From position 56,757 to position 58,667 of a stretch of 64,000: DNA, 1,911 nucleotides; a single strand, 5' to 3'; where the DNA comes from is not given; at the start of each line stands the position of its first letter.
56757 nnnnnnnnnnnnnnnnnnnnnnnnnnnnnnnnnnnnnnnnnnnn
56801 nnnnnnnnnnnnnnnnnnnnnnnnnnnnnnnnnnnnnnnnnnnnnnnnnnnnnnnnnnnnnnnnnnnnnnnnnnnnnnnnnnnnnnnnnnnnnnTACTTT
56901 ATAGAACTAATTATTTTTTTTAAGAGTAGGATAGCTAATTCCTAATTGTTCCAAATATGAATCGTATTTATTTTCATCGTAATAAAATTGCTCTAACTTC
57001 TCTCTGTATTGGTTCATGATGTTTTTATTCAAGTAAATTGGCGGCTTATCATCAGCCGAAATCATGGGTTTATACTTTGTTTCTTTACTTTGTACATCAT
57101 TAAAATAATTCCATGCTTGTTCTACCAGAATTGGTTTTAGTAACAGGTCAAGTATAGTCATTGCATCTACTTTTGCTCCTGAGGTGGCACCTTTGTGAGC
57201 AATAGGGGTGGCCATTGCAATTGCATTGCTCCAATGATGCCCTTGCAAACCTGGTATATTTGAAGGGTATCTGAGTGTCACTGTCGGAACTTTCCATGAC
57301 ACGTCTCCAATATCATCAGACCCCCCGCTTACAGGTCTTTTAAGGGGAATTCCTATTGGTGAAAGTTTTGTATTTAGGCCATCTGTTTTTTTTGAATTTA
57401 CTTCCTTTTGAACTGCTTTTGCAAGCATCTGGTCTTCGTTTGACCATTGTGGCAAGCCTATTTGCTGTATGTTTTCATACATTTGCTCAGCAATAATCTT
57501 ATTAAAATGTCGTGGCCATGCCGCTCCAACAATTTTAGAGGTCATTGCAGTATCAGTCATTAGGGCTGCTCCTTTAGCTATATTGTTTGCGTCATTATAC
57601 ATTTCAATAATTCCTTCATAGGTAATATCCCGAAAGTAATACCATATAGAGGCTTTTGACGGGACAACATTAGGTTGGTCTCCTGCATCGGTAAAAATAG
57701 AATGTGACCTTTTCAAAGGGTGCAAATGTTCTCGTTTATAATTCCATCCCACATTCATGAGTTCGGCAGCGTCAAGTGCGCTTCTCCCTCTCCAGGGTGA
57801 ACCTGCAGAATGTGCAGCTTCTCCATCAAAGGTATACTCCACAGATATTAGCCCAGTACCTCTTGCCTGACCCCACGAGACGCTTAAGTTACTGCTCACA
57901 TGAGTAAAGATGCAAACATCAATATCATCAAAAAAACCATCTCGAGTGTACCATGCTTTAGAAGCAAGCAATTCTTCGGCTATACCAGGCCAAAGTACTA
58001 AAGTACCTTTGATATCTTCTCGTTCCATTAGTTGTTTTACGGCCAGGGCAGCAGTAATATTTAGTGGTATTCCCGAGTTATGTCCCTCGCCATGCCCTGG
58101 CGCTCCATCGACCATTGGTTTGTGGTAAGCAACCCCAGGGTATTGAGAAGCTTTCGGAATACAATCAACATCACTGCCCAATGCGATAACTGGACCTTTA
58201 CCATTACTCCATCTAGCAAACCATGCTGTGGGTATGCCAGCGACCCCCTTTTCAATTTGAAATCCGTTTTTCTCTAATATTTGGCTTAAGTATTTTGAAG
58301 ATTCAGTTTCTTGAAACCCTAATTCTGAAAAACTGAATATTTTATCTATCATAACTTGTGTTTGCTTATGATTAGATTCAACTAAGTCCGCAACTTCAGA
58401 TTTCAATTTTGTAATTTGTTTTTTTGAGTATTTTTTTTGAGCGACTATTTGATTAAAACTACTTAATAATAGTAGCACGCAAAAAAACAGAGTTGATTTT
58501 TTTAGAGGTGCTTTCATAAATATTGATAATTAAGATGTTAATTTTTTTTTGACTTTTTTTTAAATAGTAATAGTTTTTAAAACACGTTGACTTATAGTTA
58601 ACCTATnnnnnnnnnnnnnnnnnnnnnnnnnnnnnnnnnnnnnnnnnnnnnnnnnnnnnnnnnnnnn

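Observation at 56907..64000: MocR-controlled cluster for exported D-peptide/N-acyl-D-amino-acid hydrolysis plus cytoplasmic D-amino-acid transamination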

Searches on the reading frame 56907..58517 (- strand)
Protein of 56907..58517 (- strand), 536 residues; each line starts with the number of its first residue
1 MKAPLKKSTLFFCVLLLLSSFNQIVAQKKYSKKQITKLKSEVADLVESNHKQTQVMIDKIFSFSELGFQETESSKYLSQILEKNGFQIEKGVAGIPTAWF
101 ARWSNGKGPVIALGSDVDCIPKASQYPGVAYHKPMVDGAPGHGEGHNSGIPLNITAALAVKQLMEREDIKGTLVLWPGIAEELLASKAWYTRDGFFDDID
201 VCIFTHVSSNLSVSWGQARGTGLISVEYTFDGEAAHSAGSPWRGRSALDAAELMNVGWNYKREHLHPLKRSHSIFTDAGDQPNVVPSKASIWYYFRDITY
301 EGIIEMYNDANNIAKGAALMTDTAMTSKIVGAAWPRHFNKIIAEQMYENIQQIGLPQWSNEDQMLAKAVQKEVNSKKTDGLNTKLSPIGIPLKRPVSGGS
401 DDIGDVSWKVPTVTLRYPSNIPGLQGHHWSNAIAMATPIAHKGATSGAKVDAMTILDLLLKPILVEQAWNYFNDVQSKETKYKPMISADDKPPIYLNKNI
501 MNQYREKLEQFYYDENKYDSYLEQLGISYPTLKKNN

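Call 3: search_protein_families(library=pfam, proteins=[window:56907-58517:-])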
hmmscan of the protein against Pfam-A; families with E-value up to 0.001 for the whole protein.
window:56907-58517:- (536 aa): 1 family
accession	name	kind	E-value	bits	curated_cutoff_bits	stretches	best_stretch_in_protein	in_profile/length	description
PF07687.19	M20_dimer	-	8.9e-05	22.8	21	1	222-299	5-84/107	Peptidase dimerisation domain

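Call 4: search_protein_families(library=ncbifam, proteins=[window:56907-58517:-])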
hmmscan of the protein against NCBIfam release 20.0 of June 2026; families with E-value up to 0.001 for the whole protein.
window:56907-58517:- (536 aa): 5 families
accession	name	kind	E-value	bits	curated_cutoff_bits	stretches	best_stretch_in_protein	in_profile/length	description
TIGR01891.1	amidohydrolases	subfamily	2.7e-47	161.6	153.75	1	58-424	6-345/366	amidohydrolase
NF040868.1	carboxypep_CpsA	equivalog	2e-09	36.7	500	1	58-353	20-319/391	carboxypeptidase CpsA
NF006771.0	PRK09290.1-5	subfamily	1e-06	27.5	399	0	221-356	213-350/413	allantoate amidohydrolase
NF006772.0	PRK09290.2-1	subfamily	7.9e-05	21.6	424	0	228-323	226-323/430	allantoate amidohydrolase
NF038260.1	ectoine_DoeB_2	equivalog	0.00097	18.1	550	0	52-202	7-150/378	N(2)-acetyl-L-2,4-diaminobutanoate deacetylase DoeB2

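Call 33: search_solved_structures(query=window:56907-58517:-, max_evalue=0.00001, show_alignments=1)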
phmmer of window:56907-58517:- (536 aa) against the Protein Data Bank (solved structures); distinct sequences matched with E-value up to 0.00001: 7.
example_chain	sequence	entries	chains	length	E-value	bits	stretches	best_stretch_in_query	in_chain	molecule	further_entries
3ram_A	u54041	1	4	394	1.2e-20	77.1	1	39-322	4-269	HmrA protein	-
7yh4_A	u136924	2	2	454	5.4e-20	74.9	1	35-365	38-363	Xaa-Arg dipeptidase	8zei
8xzc_A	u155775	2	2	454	7.3e-20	74.5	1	35-365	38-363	Xaa-Arg dipeptidase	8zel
3io1_A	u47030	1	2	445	2.9e-09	39.5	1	40-335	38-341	Aminobenzoyl-glutamate utilization protein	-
1xmb_A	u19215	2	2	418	1.9e-07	33.5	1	58-230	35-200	IAA-amino acid hydrolase homolog 2 | IAA-amino acid hydrolase ILR1-like 2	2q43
6slf_A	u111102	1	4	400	4.7e-07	32.2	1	41-208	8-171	N-alpha-acyl-glutamine aminoacylase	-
1ysj_A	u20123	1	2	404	8.1e-06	28.1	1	60-290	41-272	protein yxeP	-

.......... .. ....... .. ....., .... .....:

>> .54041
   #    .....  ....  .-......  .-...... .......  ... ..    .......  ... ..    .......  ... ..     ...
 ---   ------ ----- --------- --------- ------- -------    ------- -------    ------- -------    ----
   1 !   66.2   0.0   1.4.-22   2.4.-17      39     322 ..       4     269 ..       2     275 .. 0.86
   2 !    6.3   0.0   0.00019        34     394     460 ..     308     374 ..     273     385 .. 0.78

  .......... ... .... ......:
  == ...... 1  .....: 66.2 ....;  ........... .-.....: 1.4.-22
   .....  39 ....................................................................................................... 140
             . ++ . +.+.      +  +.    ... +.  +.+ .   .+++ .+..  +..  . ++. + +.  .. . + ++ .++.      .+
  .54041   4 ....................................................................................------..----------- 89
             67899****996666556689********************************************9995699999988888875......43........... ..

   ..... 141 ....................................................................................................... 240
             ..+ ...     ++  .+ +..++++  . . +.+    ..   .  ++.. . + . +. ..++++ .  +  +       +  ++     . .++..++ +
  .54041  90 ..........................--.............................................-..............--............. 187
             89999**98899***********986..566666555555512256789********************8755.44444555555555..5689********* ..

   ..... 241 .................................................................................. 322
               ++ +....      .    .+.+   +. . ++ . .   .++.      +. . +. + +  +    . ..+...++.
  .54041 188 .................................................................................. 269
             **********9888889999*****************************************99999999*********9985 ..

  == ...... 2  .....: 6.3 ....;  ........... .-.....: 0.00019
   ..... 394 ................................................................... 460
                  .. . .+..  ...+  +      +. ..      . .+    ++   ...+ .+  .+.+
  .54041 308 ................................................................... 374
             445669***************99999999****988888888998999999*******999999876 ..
